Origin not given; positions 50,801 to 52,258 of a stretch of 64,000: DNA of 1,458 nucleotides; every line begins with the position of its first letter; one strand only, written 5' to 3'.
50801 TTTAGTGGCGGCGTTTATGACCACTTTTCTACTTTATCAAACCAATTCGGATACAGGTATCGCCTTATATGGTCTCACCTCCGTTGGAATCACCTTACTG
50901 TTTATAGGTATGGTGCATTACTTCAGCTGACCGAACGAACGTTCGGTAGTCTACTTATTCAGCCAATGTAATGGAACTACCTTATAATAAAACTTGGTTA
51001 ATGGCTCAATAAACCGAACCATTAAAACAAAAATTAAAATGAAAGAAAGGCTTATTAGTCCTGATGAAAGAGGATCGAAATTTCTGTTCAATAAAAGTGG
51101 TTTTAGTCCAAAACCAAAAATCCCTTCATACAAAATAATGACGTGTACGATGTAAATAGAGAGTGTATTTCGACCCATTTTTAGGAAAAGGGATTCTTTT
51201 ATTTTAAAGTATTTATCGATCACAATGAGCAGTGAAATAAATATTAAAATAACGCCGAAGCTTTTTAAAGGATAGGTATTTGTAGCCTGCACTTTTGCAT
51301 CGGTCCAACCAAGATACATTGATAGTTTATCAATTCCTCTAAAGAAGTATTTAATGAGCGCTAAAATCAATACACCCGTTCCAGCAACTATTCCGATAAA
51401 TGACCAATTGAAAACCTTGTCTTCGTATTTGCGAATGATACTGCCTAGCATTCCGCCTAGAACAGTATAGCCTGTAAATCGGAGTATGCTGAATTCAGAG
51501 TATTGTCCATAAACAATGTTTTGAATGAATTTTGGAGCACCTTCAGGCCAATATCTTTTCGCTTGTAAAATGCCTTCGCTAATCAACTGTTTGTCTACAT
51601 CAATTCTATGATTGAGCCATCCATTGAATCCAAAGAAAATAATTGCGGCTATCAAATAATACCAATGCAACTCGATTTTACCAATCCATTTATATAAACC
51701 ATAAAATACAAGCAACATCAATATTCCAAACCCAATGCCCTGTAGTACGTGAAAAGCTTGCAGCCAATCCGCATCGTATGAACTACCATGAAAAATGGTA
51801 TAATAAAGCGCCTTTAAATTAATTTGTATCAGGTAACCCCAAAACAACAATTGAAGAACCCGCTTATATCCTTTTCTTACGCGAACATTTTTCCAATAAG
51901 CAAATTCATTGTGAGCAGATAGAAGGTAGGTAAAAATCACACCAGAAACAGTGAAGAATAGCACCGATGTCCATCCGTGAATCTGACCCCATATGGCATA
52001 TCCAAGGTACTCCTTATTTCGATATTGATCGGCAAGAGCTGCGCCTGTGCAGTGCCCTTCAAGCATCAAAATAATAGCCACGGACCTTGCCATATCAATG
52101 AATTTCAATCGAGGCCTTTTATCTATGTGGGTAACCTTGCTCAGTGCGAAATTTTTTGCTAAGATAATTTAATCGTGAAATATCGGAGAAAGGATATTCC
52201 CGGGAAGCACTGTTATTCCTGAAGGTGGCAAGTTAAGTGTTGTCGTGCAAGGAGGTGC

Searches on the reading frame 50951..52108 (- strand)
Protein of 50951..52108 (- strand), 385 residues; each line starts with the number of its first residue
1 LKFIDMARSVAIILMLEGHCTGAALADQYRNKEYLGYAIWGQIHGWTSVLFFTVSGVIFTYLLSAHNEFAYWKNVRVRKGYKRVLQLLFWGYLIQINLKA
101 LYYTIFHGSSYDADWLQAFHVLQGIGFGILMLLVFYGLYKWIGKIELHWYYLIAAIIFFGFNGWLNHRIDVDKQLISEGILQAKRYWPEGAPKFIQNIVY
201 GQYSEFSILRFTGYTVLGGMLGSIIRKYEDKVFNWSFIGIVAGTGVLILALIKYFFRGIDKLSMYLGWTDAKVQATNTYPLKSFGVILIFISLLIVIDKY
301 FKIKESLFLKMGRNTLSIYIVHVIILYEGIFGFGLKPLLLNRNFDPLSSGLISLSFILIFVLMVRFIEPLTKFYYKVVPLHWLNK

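Call 72: search_protein_families(library=pfam, proteins=[window:50951-52108:-], max_evalue=0.00001)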
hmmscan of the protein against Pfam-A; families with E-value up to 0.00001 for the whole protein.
window:50951-52108:- (385 aa): 2 families
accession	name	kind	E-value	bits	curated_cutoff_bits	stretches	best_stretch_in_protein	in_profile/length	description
PF01757.29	Acyl_transf_3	-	1.6e-16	60.7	31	1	2-361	2-321/326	Acyltransferase domain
PF07786.18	HGSNAT_cat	-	8.5e-10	39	22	1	2-184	3-158/222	Heparan-alpha-glucosaminide N-acetyltransferase, catalytic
